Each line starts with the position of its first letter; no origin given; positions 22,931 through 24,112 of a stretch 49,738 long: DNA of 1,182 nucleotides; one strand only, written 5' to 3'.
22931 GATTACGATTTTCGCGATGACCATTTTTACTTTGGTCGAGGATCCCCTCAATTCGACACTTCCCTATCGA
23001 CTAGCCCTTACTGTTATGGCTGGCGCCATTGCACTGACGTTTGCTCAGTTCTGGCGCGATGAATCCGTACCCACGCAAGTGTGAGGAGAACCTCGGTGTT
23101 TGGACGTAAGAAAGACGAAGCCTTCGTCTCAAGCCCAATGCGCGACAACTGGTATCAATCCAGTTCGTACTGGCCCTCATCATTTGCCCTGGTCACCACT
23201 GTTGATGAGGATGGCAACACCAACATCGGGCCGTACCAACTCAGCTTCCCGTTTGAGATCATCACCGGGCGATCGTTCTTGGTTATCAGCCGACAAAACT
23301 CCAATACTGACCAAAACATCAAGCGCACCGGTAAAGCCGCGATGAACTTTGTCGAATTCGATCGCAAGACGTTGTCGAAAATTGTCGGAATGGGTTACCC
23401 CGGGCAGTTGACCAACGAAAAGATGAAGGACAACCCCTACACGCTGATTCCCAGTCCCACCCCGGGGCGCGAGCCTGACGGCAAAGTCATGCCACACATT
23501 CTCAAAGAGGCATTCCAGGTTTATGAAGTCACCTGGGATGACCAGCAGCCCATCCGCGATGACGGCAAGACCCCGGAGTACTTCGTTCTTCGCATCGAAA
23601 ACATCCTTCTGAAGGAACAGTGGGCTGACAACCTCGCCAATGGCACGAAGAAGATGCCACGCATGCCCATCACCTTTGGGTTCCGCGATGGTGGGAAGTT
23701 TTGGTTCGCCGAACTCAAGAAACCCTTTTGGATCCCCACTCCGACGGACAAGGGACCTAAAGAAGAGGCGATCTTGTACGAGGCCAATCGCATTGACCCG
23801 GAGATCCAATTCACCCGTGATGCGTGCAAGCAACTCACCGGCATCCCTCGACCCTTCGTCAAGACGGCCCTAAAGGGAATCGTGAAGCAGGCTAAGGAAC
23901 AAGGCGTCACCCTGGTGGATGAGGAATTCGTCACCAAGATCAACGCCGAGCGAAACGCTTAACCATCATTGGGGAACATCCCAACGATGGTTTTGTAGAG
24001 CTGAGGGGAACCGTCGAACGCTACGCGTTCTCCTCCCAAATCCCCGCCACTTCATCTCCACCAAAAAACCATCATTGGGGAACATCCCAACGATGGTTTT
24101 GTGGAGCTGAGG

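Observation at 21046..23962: Divergent pair of flavin-reductase x PCP_red fusion proteins flanking a FUSC exporter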

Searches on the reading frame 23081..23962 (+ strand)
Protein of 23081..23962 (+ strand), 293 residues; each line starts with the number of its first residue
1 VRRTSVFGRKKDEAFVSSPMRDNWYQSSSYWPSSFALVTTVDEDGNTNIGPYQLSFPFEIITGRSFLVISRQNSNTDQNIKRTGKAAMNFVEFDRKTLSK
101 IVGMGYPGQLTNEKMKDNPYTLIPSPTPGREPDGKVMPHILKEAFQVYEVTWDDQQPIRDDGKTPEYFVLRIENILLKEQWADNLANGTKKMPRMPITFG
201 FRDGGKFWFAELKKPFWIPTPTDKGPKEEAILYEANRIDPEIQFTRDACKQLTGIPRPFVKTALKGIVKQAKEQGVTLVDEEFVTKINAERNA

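Call 3: search_protein_families(library=pfam, proteins=[window:23081-23962:+], max_evalue=1)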
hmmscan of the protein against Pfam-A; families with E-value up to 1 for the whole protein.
window:23081-23962:+ (293 aa): 2 families
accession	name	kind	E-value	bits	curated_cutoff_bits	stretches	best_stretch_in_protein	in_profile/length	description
PF01243.27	PNPOx_N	-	0.00036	21.3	28.1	1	34-98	13-66/120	Pyridoxamine 5'-phosphate oxidase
PF01613.24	Flavin_Reduct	-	0.0013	19.3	27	1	32-180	5-136/153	Flavin reductase like domain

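Call 4: search_protein_families(library=ncbifam, proteins=[window:23081-23962:+], max_evalue=1)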
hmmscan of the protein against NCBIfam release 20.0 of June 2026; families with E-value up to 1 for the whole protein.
window:23081-23962:+ (293 aa): 0 families

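Call 12: find_homologous_proteins(query=window:23096-23962:+)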
Query window:23096-23962:+ (288 aa): 386 proteins with E <= 0.001 among 883 candidates; the best 120 are listed.
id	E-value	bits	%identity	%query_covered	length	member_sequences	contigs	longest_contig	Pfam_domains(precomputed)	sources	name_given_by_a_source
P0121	8.0e-191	651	98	100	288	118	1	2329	-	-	-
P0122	2.6e-153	527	77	100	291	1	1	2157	-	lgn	-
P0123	3.2e-153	527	78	98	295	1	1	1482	-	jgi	jgi:flavin reductase (DIM6/NTAB) family NADH-FMN oxidoreductase RutF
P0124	5.0e-153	526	80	98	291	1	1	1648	-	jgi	jgi:flavin reductase (DIM6/NTAB) family NADH-FMN oxidoreductase RutF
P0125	1.7e-151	521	77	98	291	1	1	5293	-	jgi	jgi:flavin reductase (DIM6/NTAB) family NADH-FMN oxidoreductase RutF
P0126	3.3e-151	521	77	98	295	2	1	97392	-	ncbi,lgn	-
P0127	7.6e-150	516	76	98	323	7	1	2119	-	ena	-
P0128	1.5e-149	515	77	98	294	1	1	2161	-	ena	-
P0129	1.5e-149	515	81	95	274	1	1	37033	-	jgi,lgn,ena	-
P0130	3.3e-149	514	77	98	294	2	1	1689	-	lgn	-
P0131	5.0e-147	507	74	98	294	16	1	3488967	-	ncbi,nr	ncbi:MAG: hypothetical protein JSV45_05045 [Chromatiales bacterium]|nr:MAG: hypothetical protein JSV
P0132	7.9e-147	506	74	99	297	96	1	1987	-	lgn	-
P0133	3.2e-146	504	73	99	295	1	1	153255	-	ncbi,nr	ncbi:MAG: hypothetical protein VYA80_02100 [Pseudomonadota bacterium]|nr:hypothetical protein [Pseud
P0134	1.8e-145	502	73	98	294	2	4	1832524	PF01243.28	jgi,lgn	-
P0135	2.4e-145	501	73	97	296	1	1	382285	-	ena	-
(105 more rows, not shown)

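Call 14: find_encoding_contigs(protein=P0125, flank=6000, max_places=2)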
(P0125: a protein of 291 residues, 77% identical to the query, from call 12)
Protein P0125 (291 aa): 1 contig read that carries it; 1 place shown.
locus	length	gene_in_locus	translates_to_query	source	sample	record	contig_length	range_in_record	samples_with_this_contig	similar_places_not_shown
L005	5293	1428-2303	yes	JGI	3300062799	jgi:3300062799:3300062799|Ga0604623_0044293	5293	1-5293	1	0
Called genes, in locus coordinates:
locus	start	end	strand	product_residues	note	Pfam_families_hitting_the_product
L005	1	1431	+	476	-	?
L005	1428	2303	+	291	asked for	-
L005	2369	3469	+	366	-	PF01613:Flavin_Reduct, PF08369:PCP_red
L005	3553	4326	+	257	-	-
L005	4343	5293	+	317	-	?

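Call 15: find_encoding_contigs(protein=P0131, flank=8000, max_places=2)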
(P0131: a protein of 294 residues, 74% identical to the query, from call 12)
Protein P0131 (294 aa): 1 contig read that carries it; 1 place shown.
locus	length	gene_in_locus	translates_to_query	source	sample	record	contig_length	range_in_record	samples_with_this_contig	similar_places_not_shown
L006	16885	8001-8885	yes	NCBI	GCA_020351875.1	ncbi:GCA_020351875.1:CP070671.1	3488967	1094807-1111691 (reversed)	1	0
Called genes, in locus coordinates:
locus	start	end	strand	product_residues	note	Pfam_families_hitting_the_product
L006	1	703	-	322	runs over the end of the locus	PF01180:DHO_dh, PF01207:Dus (faint)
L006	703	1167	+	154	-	PF00588:SpoU_methylase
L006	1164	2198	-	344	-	PF01210:NAD_Gly3P_dh_N, PF07479:NAD_Gly3P_dh_C, PF20618:GPD_NAD_C_bact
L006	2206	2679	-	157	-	PF02556:SecB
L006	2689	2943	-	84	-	PF00462:Glutaredoxin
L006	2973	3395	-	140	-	PF00581:Rhodanese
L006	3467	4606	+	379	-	PF01551:Peptidase_M23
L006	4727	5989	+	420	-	PF22694:CtpB_N-like, PF00595:PDZ, PF13180:PDZ_2, PF17820:PDZ_6, PF03572:Peptidase_S41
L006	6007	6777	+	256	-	PF04748:Polysacc_deac_2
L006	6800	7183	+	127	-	PF02537:CRCB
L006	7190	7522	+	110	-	PF02641:DUF190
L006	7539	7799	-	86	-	-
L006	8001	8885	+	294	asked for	-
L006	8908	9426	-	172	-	PF12694:cpYpsA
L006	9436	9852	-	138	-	-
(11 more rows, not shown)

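Call 16: find_encoding_contigs(protein=P0126, flank=8000, max_places=2)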
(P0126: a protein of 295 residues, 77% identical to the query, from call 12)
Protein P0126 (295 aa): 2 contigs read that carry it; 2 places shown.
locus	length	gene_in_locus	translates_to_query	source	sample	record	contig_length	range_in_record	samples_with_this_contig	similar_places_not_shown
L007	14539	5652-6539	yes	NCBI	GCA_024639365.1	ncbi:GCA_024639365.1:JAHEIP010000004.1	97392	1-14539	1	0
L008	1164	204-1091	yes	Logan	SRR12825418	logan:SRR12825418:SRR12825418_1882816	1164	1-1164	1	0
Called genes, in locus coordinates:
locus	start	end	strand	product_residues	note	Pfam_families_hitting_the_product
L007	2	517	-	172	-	?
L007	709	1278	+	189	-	-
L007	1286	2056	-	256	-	PF27166:FimB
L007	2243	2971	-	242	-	PF05118:Asp_Arg_Hydrox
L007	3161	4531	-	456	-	PF07690:MFS_1, PF00083:Sugar_tr (faint), PF07690:MFS_1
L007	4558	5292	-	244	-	-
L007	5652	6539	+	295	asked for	-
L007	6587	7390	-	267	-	PF00106:adh_short, PF08659:KR, PF13561:adh_short_C2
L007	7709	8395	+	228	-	-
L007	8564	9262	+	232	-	PF13640:2OG-FeII_Oxy_3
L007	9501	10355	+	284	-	PF00106:adh_short, PF13561:adh_short_C2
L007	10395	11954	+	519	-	-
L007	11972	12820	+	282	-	PF00106:adh_short (faint), PF01073:3Beta_HSD (weak), PF01370:Epimerase, PF04321:RmlD_sub_bind (weak), PF05368:NmrA, PF07993:NAD_binding_4 (faint), PF13460:NAD_binding_10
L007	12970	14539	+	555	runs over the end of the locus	-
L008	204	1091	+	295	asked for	-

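Call 20: search_solved_structures(query=window:23096-23962:+, max_evalue=0.1, show_alignments=1)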
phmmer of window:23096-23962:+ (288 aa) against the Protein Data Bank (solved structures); distinct sequences matched with E-value up to 0.1: 4.
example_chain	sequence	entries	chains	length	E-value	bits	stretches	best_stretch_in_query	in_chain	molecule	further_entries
1eje_A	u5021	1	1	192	0.0092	18.4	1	27-89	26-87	FMN-BINDING PROTEIN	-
5esc_A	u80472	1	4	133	0.064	15.7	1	29-98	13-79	HupZ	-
7kq2_A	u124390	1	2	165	0.1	15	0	29-98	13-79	HupZ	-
7kpz_A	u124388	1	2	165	0.1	15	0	29-98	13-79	HupZ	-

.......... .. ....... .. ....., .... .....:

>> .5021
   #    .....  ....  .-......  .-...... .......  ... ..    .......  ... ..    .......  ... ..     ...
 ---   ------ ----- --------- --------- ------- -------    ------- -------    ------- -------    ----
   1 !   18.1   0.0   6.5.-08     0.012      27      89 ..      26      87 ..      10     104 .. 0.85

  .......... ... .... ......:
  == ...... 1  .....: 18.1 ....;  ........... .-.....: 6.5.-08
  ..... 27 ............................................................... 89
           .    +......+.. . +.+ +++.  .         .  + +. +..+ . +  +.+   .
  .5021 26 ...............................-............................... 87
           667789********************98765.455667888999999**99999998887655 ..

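Call 25: search_protein_families(library=pfam, alignment_id=A2, max_evalue=0.1)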
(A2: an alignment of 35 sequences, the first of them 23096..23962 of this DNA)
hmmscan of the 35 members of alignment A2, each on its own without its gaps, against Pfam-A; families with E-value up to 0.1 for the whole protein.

A. member 1, window:23096-23962:+ (288 aa): 2 families
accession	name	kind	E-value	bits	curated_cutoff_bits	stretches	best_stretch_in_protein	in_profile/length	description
PF01243.27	PNPOx_N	-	0.00034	21.4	28.1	1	29-93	13-66/120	Pyridoxamine 5'-phosphate oxidase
PF01613.24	Flavin_Reduct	-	0.0013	19.3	27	1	27-175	5-136/153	Flavin reductase like domain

B. families by the number of members that match (of 35 scanned): 6 families
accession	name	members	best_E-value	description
PF01613.24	Flavin_Reduct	31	1e-08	Flavin reductase like domain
PF01243.27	PNPOx_N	31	2.9e-07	Pyridoxamine 5'-phosphate oxidase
PF04289.18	DUF447_N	7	0.0033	Protein of unknown function (DUF447) N-terminal domain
PF08369.16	PCP_red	4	0.018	Proto-chlorophyllide reductase 57 kD subunit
PF18195.6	GatD_N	1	0.014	GatD N-terminal domain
PF25782.1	TPR_CAND1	1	0.059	CAND1-like, TPR repeats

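Call 32: search_protein_families(library=pfam, proteins=[L005:7-1431:+, L005:3553-4326:+, L005:4343-5293:+, L005:2369-3469:+], max_evalue=0.1)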
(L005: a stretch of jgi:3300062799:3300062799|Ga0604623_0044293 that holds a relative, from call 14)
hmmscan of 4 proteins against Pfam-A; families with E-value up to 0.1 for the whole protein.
L005:7-1431:+ (474 aa): 0 families

L005:3553-4326:+ (257 aa): 0 families

L005:4343-5293:+ (317 aa): 3 families
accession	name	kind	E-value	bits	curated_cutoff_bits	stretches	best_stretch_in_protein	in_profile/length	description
PF19112.6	VanA_C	-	1.4e-26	94.3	23.5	1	145-315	1-179/193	Vanillate O-demethylase oxygenase C-terminal domain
PF00355.32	Rieske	-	8.6e-21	74.1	20.3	1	6-98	2-84/88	Rieske [2Fe-2S] domain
PF19298.5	KshA_C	-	0.018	15.6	23.3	1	120-264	11-144/207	3-Ketosteroid 9alpha-hydroxylase C-terminal domain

L005:2369-3469:+ (366 aa): 3 families
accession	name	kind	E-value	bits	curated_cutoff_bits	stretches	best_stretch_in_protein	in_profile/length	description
PF01613.24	Flavin_Reduct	-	1.5e-19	71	27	1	18-157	4-138/153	Flavin reductase like domain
PF08369.16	PCP_red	-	2.3e-13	50.4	32.5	2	213-255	1-43/45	Proto-chlorophyllide reductase 57 kD subunit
PF04289.18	DUF447_N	-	0.0027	18.1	24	1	23-78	3-51/114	Protein of unknown function (DUF447) N-terminal domain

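Call 38: predict_structure(alignment_id=A2)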
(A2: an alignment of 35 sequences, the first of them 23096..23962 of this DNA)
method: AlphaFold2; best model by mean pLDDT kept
length: 288 residues; sequences in the alignment: 35
mean_pLDDT: 85.4   pTM: 0.78
mean pLDDT of the five models: 85.4, 81.9, 81.9, 80.4, 77.0
residues with pLDDT >= 90: 128; 70-90: 129; 50-70: 27; < 50: 4
segments of 3 or more residues with pLDDT < 50: 1-4
pLDDT, mean of each block of 10 residues (from residue 1): 64 67 72 96 88 78 89 95 93 84 84 92 95 96 93 75 91 87 80 73 82 72 85 87 92 89 95 96 86
secondary structure, 60 per line:
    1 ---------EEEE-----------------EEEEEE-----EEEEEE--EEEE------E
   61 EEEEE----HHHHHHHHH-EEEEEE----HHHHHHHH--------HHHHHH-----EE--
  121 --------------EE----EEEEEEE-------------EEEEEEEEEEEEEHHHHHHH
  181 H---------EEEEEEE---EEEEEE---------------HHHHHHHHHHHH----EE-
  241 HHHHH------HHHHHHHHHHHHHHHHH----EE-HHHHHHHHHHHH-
elements in order: E10-13 E31-36 E42-47 E50-53 E60-65 H70-78 E80-85 H90-97 H106-111 E141-147 E161-173 H174-181 E191-197 E201-206 H222-233 H241-245 H252-268 H276-287

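Call 41: search_solved_structures(query=L005:3553-4326:+, max_evalue=10, show_alignments=2)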
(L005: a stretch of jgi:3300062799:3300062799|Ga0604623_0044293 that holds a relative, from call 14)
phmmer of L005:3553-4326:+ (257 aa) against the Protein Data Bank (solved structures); distinct sequences matched with E-value up to 10: 2.
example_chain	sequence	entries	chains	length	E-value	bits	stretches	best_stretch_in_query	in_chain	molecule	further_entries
4hvm_A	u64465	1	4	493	0.023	17.4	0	106-147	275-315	TlmII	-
3ih6_A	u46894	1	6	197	0.61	12.8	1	60-165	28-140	Putative zinc protease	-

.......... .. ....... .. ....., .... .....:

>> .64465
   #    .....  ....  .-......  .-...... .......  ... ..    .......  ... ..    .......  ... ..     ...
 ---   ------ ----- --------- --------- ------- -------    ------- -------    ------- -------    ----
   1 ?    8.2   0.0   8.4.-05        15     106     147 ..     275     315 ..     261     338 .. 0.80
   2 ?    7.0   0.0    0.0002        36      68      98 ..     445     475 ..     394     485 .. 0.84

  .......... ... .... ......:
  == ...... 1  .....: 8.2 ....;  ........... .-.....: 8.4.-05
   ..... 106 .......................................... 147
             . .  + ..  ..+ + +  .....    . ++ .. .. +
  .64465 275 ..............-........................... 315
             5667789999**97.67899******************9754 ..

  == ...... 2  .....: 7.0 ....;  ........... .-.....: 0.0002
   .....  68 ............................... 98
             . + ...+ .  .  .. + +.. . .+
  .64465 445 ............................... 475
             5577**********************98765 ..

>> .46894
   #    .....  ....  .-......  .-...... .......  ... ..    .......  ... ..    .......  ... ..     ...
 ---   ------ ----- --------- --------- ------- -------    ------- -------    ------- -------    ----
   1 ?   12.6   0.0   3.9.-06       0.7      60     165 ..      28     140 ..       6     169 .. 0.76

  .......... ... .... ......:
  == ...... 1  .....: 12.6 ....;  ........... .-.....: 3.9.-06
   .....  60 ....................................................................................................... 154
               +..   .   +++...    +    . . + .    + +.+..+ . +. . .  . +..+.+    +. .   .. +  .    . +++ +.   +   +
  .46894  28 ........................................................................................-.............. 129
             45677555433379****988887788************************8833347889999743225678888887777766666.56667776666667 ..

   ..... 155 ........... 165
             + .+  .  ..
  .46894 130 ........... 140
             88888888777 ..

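Call 42: search_protein_families(library=ncbifam, proteins=[L005:7-1431:+, L005:3553-4326:+, L005:4343-5293:+], max_evalue=1)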
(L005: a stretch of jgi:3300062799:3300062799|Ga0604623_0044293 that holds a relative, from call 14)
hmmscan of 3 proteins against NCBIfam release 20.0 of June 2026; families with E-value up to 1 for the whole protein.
L005:7-1431:+ (474 aa): 1 family
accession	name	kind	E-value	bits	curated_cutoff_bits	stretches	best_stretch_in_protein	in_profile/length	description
TIGR01777.1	yfcH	hypoth_equivalog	0.1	12.2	207.35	1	21-148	97-224/292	TIGR01777 family oxidoreductase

L005:3553-4326:+ (257 aa): 1 family
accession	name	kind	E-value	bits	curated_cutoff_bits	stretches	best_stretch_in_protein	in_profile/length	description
TIGR02555.1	OrgA_MxiK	equivalog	0.019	14.7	118.6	1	121-185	2-66/185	type III secretion apparatus protein OrgA/MxiK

L005:4343-5293:+ (317 aa): 13 families
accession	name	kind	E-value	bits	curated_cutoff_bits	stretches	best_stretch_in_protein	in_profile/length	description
NF052579.1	BetMthstMoxSdmAMthl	equivalog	2.1e-27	96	600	1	4-167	16-179/351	4beta-methylsterol monooxygenase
NF058607.1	GlBtMonoOxGbcA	equivalog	2.4e-09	36.1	670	1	6-164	56-220/420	glycine betaine monooxygenase oxygenase subunit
NF042946.1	3PPDioc_HcaE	equivalog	1.8e-07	30.5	830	1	27-88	62-122/450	3-phenylpropionate/cinnamic acid dioxygenase subunit alpha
TIGR03228.1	anthran_1_2_A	equivalog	2.7e-06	26.4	671.9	1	22-88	57-122/438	anthranilate 1,2-dioxygenase large subunit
TIGR03229.1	benzo_1_2_benA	equivalog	6.3e-06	25.3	780.95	1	4-82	37-116/433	benzoate 1,2-dioxygenase large subunit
NF041683.1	ant_diox_AndAb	equivalog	2.4e-05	24.5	150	1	6-70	2-64/100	anthranilate 1,2-dioxygenase ferredoxin subunit AndAb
NF041684.1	ant_diox_AndAc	equivalog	0.00024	19.8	750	1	6-90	47-132/418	anthranilate 1,2-dioxygenase large subunit AndAc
TIGR02378.1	nirD_assim_sml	equivalog_domain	0.00043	20.4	74.65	1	7-112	3-103/105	nitrite reductase small subunit NirD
NF007422.0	PRK09965.1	equivalog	0.011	15.8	113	1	37-86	33-81/106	bifunctional 3-phenylpropionate/cinnamic acid dioxygenase ferredoxin subunit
NF042948.2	3PPDioc_HcaC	equivalog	0.019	15.2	150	1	35-84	32-81/105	3-phenylpropionate/cinnamic acid dioxygenase ferredoxin subunit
NF010001.0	PRK13474.1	subfamily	0.025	13.9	154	1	41-96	102-154/178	cytochrome b6-f complex iron-sulfur subunit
NF045928.1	Cytb6fFeSPetC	equivalog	0.036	13.4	250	1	41-95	103-154/179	cytochrome b6-f complex iron-sulfur subunit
NF041174.1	SDX_Thmprot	equivalog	0.11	12.7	170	1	27-112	24-107/109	sulredoxin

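Call 43: find_related_loci(query=A2, collection=genome_contigs, flank=8000)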
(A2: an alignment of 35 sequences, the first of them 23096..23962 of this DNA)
Query A2 (288 aa) in genome_contigs; peptide patterns used: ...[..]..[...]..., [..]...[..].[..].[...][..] (x = any residue, [..] = any of these).
139 stretches matched a pattern; 114 encode a relative of the query (tblastn E <= 1e-3); the best 80 are kept; 80 distinct loci.
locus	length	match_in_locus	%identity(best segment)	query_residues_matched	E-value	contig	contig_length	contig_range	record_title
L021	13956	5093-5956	99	1-288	0e+0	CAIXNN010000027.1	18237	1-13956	MAG: uncultured actinobacterium isolate KR_bin-2088 genome assembly, contig: bin-2088:27/92, whole genome shotgun sequen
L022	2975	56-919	97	1-288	0e+0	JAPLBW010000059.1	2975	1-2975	MAG: Actinomycetota bacterium isolate LacPavin_0419_WC53_MAG_58_7 LacPavin_0419_WC53_scaffold_276769, whole genome shotg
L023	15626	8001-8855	75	4-288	6e-153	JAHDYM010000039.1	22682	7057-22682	MAG: Gammaproteobacteria bacterium isolate PRO10 NODE_3169_length_22682_cov_10.205949, whole genome shotgun sequence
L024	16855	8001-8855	76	4-288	8e-153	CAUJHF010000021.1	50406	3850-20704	MAG: Pseudomonadota bacterium isolate KLAP98 genome assembly, contig: KLAP98_854033, whole genome shotgun sequence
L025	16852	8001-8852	76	4-287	2e-151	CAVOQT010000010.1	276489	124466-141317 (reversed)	MAG: uncultured Gammaproteobacteria bacterium isolate MFD09964.bin.1.363 genome assembly, contig: contig_52447, whole ge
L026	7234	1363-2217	74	4-288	6e-151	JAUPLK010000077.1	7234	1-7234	MAG: Pseudomonadota bacterium isolate erpe_2018_pw_18hr_WHONDRS-PP48-000091_A_bin.35 scaffold_1661, whole genome shotgun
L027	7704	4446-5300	74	4-288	6e-151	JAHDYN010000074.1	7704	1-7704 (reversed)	MAG: Gammaproteobacteria bacterium isolate PRO16 NODE_9138_length_7704_cov_5.308276, whole genome shotgun sequence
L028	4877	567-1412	75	7-288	4e-153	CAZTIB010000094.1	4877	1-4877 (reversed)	MAG TPA_asm: uncultured Chromatiaceae bacterium isolate binchicken_co231_217 genome assembly, contig: k141_983770, whole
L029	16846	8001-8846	74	7-288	3e-150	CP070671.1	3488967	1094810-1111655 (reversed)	MAG: Chromatiales bacterium isolate bin74 chromosome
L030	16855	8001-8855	75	4-288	2e-150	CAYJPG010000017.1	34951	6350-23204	MAG TPA_asm: uncultured Chromatiaceae bacterium isolate ERP124720_co1_205 genome assembly, contig: NODE_1701_length_3495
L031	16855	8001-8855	73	4-288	3e-148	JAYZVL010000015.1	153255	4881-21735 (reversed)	MAG: Pseudomonadota bacterium isolate XB_MAG54 DB_MAG54_0015, whole genome shotgun sequence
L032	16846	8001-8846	73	6-287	2e-147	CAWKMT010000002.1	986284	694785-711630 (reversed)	MAG: uncultured Actinomycetota bacterium isolate MFD01275.bin.1.41 genome assembly, contig: contig_13169, whole genome s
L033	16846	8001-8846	74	7-288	4e-146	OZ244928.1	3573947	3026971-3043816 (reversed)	MAG: Gammaproteobacteria bacterium isolate bd0012e8-6e67-4614-96c1-5722cdfd238a genome assembly, chromosome: 1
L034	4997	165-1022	72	3-288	9e-148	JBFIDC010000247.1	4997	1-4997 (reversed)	MAG: Nocardioides sp. isolate Mix_sand11.2021.09.D.34 k141_3142734_length_4997_cov_9.8128, whole genome shotgun sequence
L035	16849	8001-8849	73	7-288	2e-145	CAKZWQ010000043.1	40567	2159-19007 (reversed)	MAG: uncultured Gammaproteobacteria bacterium isolate N2_Bin_METABAT__143_1 genome assembly, contig: c_000002968305, who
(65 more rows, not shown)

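Call 44: fold_search(model_id=the predicted structure, library=pdb)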
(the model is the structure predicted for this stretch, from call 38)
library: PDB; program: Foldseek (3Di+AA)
matches with E <= 10: 451; with E <= 0.001: 82
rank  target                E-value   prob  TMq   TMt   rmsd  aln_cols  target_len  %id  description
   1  1eje                  1.1e-08  1.00  0.48  0.69   3.9       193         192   16  CRYSTAL STRUCTURE OF AN FMN-BINDING PROTEIN (released 2000-10-11)
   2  2r6v                  1.4e-08  1.00  0.45  0.68  10.7       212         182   17  Crystal structure of FMN-binding protein (NP_142786.1) from Pyrococcus horikoshii at 1.35 A resolution (released 2007-09-25)
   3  3zoc                  2.3e-08  1.00  0.48  0.75   4.1       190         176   15  Crystal structure of FMN-binding protein (NP_142786.1) from Pyrococcus horikoshii with bound p-hydroxybenzaldehyde (released 2014-05-14)
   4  3e4v_A                2.6e-08  1.00  0.43  0.66   4.2       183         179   15  Crystal structure of NADH:FMN oxidoreductase like protein in complex with FMN (YP_544701.1) from METHYLOBACILLUS FLAGE (released 2008-09-02)
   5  3bpk_A                2.9e-08  1.00  0.44  0.62   6.4       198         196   15  Crystal structure of nitrilotriacetate monooxygenase component B from Bacillus cereus (released 2008-01-01)
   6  3bpk_B                3.1e-08  1.00  0.47  0.64   5.1       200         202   18  Crystal structure of nitrilotriacetate monooxygenase component B from Bacillus cereus (released 2008-01-01)
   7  3zod                  3.3e-08  1.00  0.45  0.69  10.7       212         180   17  Crystal structure of FMN-binding protein (NP_142786.1) from Pyrococcus horikoshii with bound benzene-1,4-diol (released 2014-05-14)
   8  2d5m                  4.7e-08  1.00  0.48  0.71   8.6       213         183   15  Flavoredoxin of Desulfovibrio vulgaris (Miyazaki F) (released 2006-11-21)
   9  3zoe_A                7.1e-08  1.00  0.45  0.71   9.7       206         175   16  Crystal structure of FMN-binding protein (YP_005476) from Thermus thermophilus with bound p-hydroxybenzaldehyde (released 2014-05-14)
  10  3bnk_B                7.1e-08  1.00  0.46  0.68   9.9       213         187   13  X-ray crystal structure of Flavoredoxin from Methanosarcina acetivorans (released 2008-10-28)
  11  3bnk_A                9.0e-08  1.00  0.46  0.68  10.0       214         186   13  X-ray crystal structure of Flavoredoxin from Methanosarcina acetivorans (released 2008-10-28)
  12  3fge                  1.1e-07  1.00  0.50  0.70   3.4       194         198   15  Crystal structure of putative flavin reductase with split barrel domain (YP_750721.1) from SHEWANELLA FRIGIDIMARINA NCIM (released 2008-12-30)
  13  3zoe_B                1.1e-07  1.00  0.45  0.70   9.9       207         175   16  Crystal structure of FMN-binding protein (YP_005476) from Thermus thermophilus with bound p-hydroxybenzaldehyde (released 2014-05-14)
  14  1usf_A                1.8e-07  1.00  0.46  0.70   9.8       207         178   16  PUTATIVE STYRENE MONOOXYGENASE SMALL COMPONENT WITH BOUND NADP+ (released 2003-11-25)
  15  1i0r_B                2.5e-07  1.00  0.37  0.59   7.8       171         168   15  CRYSTAL STRUCTURE OF FERRIC REDUCTASE FROM ARCHAEOGLOBUS FULGIDUS (released 2001-05-02)
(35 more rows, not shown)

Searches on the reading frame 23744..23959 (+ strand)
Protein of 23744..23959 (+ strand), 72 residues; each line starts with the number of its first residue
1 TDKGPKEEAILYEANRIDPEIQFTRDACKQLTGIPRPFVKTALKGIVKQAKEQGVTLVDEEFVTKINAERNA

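Call 6: search_protein_families(library=pfam, proteins=[window:23744-23959:+], max_evalue=10)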
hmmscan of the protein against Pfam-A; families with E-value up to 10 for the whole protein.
seq(72 aa): 2 families
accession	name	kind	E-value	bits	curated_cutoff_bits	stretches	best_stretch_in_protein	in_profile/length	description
PF08369.16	PCP_red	-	0.043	14.3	32.5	1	24-64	2-42/45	Proto-chlorophyllide reductase 57 kD subunit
PF18652.6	Adhesin_P1_N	-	0.065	14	27.1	1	29-66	4-41/106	Adhesin P1 N-terminal domain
